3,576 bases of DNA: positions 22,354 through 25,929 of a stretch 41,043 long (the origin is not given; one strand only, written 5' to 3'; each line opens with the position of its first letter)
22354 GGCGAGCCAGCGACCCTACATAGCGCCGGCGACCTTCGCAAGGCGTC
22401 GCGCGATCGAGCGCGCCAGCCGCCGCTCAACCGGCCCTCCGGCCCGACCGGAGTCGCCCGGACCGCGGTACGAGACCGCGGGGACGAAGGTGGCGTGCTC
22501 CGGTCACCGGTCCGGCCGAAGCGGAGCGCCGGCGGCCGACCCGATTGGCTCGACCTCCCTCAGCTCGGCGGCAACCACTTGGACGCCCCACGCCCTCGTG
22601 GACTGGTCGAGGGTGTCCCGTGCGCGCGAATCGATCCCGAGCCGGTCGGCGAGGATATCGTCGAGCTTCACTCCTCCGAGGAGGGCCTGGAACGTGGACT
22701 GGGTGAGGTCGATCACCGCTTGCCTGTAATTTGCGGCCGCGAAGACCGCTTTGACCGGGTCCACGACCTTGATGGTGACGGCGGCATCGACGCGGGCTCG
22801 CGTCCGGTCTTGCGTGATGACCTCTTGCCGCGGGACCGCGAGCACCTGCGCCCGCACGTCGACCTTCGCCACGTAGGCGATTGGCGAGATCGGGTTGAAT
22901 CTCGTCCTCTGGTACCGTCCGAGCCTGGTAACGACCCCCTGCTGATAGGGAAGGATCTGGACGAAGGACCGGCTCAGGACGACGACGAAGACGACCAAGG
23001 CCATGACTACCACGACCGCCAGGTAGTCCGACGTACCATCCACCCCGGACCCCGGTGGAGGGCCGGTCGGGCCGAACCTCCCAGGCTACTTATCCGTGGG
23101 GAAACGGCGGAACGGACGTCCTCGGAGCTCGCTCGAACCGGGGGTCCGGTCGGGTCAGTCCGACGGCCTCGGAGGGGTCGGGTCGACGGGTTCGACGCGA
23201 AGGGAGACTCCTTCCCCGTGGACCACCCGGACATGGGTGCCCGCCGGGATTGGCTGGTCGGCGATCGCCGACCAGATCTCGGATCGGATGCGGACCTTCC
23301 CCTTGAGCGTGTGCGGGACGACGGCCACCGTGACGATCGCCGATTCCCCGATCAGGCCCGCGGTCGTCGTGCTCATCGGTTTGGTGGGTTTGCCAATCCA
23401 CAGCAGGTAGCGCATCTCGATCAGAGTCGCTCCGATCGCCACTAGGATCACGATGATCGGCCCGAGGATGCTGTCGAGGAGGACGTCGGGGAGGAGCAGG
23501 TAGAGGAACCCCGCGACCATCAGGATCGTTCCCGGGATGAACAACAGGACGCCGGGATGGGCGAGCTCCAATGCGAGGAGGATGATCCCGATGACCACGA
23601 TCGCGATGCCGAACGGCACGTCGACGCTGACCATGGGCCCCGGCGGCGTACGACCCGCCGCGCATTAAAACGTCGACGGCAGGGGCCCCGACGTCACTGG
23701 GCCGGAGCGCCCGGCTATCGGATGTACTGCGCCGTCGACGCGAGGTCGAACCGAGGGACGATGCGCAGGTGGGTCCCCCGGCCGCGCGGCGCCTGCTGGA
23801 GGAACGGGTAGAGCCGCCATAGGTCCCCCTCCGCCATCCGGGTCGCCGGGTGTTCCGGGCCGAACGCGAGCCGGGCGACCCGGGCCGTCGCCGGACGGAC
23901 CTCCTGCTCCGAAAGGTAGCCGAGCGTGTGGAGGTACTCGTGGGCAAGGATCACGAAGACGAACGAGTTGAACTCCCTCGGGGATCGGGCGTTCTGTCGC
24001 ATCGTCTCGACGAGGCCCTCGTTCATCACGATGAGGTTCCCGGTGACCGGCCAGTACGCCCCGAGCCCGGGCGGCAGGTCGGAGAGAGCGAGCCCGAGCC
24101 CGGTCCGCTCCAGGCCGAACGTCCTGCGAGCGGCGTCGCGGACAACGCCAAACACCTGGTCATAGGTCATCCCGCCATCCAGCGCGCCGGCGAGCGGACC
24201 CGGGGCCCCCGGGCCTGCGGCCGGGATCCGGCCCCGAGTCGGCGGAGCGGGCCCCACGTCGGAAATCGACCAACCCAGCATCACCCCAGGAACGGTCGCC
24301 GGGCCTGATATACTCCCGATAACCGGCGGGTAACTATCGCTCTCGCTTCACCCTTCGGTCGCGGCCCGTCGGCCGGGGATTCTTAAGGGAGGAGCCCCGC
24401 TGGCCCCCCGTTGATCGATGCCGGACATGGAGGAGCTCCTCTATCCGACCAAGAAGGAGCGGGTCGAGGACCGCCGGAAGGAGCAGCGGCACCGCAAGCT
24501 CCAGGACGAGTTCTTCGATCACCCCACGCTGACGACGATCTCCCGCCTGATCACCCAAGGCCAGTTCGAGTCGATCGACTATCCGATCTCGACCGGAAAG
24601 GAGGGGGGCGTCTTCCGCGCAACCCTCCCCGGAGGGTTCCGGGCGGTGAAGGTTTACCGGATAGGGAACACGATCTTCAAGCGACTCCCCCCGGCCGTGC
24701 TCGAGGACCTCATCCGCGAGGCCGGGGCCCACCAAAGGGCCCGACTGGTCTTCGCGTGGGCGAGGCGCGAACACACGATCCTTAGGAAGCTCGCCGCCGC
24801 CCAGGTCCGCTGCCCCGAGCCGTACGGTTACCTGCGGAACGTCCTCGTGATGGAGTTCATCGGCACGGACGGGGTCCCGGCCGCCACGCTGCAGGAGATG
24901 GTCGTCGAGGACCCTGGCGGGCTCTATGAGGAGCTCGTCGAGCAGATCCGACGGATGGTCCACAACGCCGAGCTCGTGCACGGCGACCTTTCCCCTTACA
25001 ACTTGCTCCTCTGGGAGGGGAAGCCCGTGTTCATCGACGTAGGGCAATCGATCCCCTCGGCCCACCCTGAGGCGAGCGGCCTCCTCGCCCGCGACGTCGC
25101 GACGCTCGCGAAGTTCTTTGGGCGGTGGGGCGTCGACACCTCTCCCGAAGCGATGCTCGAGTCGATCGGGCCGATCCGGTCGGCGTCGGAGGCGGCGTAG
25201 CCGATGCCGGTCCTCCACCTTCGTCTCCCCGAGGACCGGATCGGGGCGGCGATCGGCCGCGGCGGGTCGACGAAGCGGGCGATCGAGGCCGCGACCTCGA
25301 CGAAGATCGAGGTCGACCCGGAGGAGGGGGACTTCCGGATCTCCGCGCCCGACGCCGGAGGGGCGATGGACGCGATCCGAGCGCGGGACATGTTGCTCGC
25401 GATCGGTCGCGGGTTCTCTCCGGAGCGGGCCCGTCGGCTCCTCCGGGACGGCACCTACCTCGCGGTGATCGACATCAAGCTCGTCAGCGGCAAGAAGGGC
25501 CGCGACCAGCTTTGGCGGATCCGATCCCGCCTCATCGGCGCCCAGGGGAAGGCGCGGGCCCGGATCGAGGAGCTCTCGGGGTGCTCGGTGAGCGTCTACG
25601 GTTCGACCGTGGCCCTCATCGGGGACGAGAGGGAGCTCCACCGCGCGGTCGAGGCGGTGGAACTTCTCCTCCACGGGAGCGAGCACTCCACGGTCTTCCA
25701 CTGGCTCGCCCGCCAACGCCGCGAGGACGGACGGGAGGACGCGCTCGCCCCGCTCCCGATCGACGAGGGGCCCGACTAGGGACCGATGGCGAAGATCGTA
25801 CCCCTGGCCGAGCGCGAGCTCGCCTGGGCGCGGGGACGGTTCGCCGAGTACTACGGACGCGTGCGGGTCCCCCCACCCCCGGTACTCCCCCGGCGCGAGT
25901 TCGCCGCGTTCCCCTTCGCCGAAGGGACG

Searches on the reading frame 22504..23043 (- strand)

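Call 97: search_protein_families(library=pfam, proteins=[window:22504-23043:-], max_evalue=0.01)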
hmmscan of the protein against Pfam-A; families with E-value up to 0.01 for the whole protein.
window:22504-23043:- (179 aa): 1 family
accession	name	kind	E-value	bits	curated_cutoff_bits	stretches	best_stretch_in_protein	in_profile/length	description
PF01145.31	Band_7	-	2.2e-22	80.4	23.6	1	29-166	2-147/176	SPFH domain / Band 7 family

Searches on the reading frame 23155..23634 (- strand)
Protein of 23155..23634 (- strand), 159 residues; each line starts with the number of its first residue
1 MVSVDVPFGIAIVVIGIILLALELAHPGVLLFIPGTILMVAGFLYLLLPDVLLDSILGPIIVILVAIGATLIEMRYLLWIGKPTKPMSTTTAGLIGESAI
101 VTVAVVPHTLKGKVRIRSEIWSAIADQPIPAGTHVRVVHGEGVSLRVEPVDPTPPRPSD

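Call 97: search_protein_families(library=pfam, proteins=[window:23155-23634:-], max_evalue=0.01)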
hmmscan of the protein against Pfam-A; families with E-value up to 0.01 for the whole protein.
window:23155-23634:- (159 aa): 2 families
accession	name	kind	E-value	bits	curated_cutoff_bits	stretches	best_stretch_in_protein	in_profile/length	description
PF01957.25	NfeD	-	9.9e-15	54.9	29.1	1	93-149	3-57/57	NfeD-like C-terminal, partner-binding domain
PF24961.1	NfeD_membrane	-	0.0055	17.2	26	1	7-70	49-115/119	NfeD integral membrane domain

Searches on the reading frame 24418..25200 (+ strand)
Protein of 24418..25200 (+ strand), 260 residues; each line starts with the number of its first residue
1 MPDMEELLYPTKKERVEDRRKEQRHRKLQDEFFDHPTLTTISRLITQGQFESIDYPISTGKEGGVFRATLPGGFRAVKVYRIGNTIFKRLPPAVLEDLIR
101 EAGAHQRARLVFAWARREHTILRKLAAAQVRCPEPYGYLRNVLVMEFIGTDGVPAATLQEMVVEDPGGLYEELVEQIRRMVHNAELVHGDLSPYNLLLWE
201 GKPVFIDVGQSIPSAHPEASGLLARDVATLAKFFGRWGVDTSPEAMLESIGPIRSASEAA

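Call 97: search_protein_families(library=pfam, proteins=[window:24418-25200:+], max_evalue=0.01)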
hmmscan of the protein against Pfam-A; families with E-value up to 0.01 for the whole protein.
window:24418-25200:+ (260 aa): 4 families
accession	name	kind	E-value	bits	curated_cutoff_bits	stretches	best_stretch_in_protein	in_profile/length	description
PF01163.29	RIO1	-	8e-49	166.2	22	1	65-240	2-180/187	RIO domain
PF01636.29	APH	-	1e-06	29.1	23.2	1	115-180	37-107/239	Phosphotransferase enzyme family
PF03109.22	ABC1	-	9.3e-05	22.1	22.9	1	121-211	128-214/244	ABC1 atypical kinase-like domain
PF19974.5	TCAD9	-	0.0059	16.3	40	1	155-207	269-320/429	Ternary complex associated domain 9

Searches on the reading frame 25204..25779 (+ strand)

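Call 97: search_protein_families(library=pfam, proteins=[window:25204-25779:+], max_evalue=0.01)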
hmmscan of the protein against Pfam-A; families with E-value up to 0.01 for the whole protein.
window:25204-25779:+ (191 aa): 5 families
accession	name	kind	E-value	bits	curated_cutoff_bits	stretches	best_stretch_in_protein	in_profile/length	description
PF00013.35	KH_1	-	4.9e-13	49.1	21.5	2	6-47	4-51/66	KH domain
PF21800.4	KH_KRR1_2nd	-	1.4e-08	35.1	27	1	88-153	5-68/91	KRR1 small subunit processome component, second KH domain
PF22891.2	KH_PNO1_2nd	-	3.9e-06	27.4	27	1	85-166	1-81/90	Eukaryotic type KH-domain (KH-domain type I) (327.11.2)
PF22675.2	KH-I_KHDC4-BBP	-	0.00018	21.7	30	0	106-134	7-35/76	KHDC4/BBP-like, KH-domain type I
PF07650.23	KH_2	-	0.0094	16.2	22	0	11-36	34-59/78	KH domain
